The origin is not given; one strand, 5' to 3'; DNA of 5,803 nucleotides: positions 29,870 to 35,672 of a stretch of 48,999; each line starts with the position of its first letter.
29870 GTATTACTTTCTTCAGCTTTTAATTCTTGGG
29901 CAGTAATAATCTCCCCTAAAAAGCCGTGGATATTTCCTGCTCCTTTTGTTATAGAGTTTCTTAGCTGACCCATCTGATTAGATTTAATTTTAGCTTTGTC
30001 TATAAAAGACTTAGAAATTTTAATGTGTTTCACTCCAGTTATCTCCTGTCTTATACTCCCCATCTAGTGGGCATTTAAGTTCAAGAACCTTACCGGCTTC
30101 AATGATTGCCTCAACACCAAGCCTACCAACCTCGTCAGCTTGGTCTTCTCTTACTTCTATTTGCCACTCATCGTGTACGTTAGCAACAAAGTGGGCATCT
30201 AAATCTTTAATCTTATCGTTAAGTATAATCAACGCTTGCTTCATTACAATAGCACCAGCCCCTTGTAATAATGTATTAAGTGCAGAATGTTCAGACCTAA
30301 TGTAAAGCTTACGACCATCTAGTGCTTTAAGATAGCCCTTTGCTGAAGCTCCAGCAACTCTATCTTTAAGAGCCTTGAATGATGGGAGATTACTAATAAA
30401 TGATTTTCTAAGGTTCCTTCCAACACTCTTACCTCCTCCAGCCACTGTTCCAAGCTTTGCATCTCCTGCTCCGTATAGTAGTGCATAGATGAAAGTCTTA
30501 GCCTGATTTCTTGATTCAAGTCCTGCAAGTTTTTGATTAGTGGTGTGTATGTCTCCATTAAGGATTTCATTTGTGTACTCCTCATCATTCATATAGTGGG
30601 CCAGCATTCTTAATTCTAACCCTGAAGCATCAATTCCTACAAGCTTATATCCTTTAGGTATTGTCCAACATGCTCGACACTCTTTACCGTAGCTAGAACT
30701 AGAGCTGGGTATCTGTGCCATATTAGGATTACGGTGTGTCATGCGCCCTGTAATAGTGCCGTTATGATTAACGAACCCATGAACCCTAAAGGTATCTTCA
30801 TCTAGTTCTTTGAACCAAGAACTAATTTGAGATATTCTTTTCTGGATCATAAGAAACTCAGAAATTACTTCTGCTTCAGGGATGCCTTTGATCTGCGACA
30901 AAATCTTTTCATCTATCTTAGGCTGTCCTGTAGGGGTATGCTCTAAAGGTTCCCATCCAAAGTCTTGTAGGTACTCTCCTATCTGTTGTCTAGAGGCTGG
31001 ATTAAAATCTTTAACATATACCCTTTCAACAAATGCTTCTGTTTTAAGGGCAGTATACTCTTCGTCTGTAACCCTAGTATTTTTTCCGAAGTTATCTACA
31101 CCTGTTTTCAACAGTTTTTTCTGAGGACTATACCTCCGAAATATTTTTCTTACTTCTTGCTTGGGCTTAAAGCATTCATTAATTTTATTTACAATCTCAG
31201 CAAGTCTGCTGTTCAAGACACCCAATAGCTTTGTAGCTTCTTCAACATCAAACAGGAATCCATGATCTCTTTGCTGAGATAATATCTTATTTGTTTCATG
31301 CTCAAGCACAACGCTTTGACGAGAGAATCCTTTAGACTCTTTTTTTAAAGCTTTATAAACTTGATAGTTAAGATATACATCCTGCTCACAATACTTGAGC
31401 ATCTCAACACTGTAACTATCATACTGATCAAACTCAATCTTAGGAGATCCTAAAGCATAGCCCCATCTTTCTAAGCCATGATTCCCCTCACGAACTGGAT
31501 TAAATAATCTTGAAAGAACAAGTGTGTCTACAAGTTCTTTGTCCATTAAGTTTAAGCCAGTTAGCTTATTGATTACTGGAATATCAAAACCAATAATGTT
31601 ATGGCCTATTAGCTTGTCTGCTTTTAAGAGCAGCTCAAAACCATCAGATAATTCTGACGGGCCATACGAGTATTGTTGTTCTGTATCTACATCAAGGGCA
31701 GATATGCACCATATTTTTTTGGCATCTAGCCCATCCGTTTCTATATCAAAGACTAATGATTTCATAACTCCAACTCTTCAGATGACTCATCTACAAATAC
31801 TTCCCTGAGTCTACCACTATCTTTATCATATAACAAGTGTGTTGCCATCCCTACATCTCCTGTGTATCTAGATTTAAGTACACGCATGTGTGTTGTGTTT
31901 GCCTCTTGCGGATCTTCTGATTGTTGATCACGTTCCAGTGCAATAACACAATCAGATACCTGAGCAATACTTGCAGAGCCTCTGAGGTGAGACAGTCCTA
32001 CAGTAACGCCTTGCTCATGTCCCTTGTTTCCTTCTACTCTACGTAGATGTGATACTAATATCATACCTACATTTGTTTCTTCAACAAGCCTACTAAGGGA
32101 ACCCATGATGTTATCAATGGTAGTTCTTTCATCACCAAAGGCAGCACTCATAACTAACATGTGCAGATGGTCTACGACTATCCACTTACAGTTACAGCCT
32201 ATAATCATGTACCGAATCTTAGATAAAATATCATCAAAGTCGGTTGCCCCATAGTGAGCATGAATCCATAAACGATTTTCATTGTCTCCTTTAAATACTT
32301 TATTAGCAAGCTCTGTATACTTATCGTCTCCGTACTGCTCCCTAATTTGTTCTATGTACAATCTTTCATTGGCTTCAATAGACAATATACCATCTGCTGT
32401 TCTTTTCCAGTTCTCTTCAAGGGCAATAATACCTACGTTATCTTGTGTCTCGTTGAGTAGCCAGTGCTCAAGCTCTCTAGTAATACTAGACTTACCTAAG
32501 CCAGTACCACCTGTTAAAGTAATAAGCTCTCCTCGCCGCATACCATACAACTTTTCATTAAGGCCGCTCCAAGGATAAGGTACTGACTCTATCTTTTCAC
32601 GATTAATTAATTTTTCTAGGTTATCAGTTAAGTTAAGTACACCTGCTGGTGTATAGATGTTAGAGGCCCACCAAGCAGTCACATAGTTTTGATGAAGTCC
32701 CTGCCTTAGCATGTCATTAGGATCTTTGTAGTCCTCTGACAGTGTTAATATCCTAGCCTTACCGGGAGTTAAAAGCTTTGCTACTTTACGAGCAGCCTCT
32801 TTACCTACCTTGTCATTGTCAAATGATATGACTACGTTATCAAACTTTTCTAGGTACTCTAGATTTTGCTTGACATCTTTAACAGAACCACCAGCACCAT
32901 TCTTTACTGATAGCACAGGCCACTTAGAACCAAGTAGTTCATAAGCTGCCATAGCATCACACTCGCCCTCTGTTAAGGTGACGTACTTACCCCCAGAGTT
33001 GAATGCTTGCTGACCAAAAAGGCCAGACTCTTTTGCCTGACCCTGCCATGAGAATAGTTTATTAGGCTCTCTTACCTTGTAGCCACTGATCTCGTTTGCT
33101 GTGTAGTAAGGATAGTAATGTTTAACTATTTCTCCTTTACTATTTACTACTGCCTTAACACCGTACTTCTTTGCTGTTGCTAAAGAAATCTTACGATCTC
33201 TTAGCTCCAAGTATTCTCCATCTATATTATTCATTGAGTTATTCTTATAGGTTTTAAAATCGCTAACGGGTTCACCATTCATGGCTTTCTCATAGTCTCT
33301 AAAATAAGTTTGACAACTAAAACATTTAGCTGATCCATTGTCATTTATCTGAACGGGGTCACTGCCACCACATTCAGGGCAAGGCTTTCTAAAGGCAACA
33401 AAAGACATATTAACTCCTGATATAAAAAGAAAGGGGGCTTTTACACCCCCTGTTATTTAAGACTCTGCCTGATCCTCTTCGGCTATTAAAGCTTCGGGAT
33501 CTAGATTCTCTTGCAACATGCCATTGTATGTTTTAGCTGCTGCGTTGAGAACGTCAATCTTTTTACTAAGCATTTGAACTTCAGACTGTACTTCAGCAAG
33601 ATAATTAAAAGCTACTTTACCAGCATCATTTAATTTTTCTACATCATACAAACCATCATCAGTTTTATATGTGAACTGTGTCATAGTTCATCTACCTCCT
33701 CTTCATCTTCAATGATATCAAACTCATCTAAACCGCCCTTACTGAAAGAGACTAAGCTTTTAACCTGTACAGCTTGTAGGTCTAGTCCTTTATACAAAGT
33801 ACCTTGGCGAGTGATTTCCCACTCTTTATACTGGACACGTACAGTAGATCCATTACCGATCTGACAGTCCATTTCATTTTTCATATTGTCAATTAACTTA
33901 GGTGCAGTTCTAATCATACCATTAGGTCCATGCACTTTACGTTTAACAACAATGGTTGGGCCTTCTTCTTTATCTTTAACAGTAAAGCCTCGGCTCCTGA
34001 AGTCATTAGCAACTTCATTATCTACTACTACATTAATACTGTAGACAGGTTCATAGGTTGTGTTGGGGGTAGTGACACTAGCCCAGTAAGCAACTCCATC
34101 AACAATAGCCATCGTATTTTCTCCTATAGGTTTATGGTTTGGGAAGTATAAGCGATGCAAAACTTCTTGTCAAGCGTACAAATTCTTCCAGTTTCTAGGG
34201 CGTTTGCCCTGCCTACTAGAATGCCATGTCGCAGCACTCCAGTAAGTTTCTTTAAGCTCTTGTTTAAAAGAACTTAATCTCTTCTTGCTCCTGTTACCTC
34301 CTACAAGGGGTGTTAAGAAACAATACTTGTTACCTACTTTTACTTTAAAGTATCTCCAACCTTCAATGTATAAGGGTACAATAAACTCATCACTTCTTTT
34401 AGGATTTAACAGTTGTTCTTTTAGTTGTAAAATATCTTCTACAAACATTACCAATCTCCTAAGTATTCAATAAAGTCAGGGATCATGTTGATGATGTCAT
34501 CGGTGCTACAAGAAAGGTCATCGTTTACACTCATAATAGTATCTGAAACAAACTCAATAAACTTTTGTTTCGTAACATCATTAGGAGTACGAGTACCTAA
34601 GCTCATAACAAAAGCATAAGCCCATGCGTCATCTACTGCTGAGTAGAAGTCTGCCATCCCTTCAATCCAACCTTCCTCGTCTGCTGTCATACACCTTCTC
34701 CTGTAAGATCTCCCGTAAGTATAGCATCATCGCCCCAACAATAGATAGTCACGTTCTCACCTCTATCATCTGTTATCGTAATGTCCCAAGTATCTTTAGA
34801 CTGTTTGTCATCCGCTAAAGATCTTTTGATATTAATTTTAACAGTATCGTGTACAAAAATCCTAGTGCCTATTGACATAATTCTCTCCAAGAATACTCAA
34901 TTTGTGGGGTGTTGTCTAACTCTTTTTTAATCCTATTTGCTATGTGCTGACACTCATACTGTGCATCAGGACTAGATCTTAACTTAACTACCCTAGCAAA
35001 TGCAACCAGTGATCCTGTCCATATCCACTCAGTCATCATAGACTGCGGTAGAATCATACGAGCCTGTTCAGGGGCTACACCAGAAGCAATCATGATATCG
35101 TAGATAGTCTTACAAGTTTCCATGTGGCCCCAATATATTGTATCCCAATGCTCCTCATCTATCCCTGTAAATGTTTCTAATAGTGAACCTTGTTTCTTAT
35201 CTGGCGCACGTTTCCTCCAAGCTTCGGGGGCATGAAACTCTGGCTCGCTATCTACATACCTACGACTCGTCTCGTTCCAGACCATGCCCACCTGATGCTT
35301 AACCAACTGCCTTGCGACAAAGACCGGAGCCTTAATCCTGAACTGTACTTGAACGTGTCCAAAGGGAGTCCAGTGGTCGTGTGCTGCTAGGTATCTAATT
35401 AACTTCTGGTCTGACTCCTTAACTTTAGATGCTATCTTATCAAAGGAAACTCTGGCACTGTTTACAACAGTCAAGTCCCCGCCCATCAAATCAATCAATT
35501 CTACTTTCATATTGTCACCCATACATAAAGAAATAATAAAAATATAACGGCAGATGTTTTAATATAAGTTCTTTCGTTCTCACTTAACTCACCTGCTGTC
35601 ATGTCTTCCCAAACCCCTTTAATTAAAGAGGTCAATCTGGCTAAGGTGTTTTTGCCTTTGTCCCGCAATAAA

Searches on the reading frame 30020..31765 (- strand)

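Call 69: search_protein_families(library=phrogs, proteins=[window:30020-31765:-], max_evalue=0.001)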
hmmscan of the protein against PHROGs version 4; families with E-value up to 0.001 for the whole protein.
window:30020-31765:- (581 aa): 13 families
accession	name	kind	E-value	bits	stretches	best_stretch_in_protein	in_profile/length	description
phrog_17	-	DNA, RNA and nucleotide metabolism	1.8e-144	484.5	1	1-580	670-1233/1445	DNA polymerase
phrog_15971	-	DNA, RNA and nucleotide metabolism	5.5e-102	342.7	1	152-581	4-376/376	DNA polymerase I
phrog_6375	-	DNA, RNA and nucleotide metabolism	3.5e-24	86.9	1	430-581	1-204/204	DNA polymerase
phrog_8888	-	DNA, RNA and nucleotide metabolism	7.1e-18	66.6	1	364-539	2-193/295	DNA polymerase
phrog_403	-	DNA, RNA and nucleotide metabolism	1.5e-16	61.2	1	38-154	130-260/321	DNA polymerase exonuclease subunit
phrog_24147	-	DNA, RNA and nucleotide metabolism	1.2e-15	58.5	1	493-581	3-93/93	DNA polymerase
phrog_2573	-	DNA, RNA and nucleotide metabolism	3.9e-09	37.1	1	371-553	15-244/336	DNA polymerase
phrog_192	-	DNA, RNA and nucleotide metabolism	7.9e-08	33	1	45-106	184-245/397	DNA polymerase exonuclease subunit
phrog_23226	-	DNA, RNA and nucleotide metabolism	9e-08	32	1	316-408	284-375/611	DNA polymerase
phrog_10285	-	DNA, RNA and nucleotide metabolism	9.2e-07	29.2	0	348-403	31-84/321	DNA polymerase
phrog_16667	-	DNA, RNA and nucleotide metabolism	2.5e-06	28.3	1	455-535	18-100/229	DNA polymerase I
phrog_5995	-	DNA, RNA and nucleotide metabolism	2.7e-06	28.1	1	475-578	51-176/236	DNA polymerase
phrog_38876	-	DNA, RNA and nucleotide metabolism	3.5e-05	25.2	1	95-141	44-94/111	DNA polymerase exonuclease subunit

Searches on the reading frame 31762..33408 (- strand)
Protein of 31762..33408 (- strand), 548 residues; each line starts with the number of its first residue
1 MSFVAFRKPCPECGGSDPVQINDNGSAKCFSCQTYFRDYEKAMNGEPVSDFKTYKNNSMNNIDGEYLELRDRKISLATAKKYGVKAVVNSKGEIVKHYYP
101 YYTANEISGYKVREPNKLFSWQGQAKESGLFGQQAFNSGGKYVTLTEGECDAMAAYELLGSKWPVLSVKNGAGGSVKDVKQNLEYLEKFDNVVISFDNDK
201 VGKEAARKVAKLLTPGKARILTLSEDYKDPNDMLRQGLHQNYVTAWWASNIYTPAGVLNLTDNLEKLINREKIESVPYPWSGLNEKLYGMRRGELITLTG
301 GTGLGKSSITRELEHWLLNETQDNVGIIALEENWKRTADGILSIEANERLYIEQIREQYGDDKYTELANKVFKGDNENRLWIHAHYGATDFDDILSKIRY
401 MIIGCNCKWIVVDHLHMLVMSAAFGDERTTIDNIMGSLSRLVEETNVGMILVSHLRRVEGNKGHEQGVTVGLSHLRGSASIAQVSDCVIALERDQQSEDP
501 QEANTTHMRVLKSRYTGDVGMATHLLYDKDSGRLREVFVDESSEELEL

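Call 69: search_protein_families(library=phrogs, proteins=[window:31762-33408:-], max_evalue=0.001)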
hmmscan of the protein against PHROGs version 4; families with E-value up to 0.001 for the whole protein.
window:31762-33408:- (548 aa): 9 families
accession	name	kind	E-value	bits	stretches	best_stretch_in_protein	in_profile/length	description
phrog_239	-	DNA, RNA and nucleotide metabolism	9.6e-175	584.7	1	6-540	41-602/801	DNA primase/helicase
phrog_19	-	DNA, RNA and nucleotide metabolism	2.5e-34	120.2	1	262-543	317-586/621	DnaB-like replicative helicase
phrog_243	-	DNA, RNA and nucleotide metabolism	6.5e-18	65.7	1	273-515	15-243/273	DnaB-like replicative helicase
phrog_47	-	DNA, RNA and nucleotide metabolism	5e-16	59.4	1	9-239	54-327/947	DNA primase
phrog_5482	-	unknown function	7.7e-12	45.6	1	262-538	16-300/341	-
phrog_849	-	DNA, RNA and nucleotide metabolism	8e-10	39.2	1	119-241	219-335/435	DNA primase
phrog_510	-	DNA, RNA and nucleotide metabolism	7.9e-05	22.6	0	140-239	245-350/667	DNA primase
phrog_11530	-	unknown function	8.3e-05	23.5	1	391-521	16-143/184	-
phrog_6444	-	DNA, RNA and nucleotide metabolism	8.3e-05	22.6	1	184-237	296-354/577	DNA primase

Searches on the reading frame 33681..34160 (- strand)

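Call 69: search_protein_families(library=phrogs, proteins=[window:33681-34160:-], max_evalue=0.001)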
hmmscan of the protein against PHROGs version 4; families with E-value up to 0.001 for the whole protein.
window:33681-34160:- (159 aa): 1 family
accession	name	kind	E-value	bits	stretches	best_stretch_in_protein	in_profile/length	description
phrog_112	-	DNA, RNA and nucleotide metabolism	4.4e-08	34.1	1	70-157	115-201/265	Gp2.5-like ssDNA binding protein and ssDNA annealing protein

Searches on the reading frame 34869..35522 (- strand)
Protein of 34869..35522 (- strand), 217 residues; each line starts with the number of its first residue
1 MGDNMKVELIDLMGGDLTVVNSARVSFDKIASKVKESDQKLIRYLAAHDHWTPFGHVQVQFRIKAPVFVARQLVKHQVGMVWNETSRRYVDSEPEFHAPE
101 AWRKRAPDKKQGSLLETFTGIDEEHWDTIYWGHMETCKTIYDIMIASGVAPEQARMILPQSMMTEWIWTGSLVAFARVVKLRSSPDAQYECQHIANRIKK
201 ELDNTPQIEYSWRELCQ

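Call 69: search_protein_families(library=phrogs, proteins=[window:34869-35522:-], max_evalue=0.001)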
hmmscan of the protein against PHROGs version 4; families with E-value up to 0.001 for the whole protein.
window:34869-35522:- (217 aa): 6 families
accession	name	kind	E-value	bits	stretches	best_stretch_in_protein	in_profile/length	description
phrog_85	-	DNA, RNA and nucleotide metabolism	1.1e-64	220.4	1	4-203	370-573/866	thymidylate synthase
phrog_10644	-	DNA, RNA and nucleotide metabolism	7.5e-21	75.9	1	68-199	10-140/160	thymidylate synthase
phrog_28804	-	DNA, RNA and nucleotide metabolism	6.5e-16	59.5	1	135-208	8-80/91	thymidylate synthase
phrog_26005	-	unknown function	2.2e-11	44.7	1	10-59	15-65/310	-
phrog_23580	-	DNA, RNA and nucleotide metabolism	3e-09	38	1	5-69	1-71/178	thymidylate synthase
phrog_22708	-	DNA, RNA and nucleotide metabolism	4.5e-07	30.5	1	26-92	59-126/242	thymidylate synthase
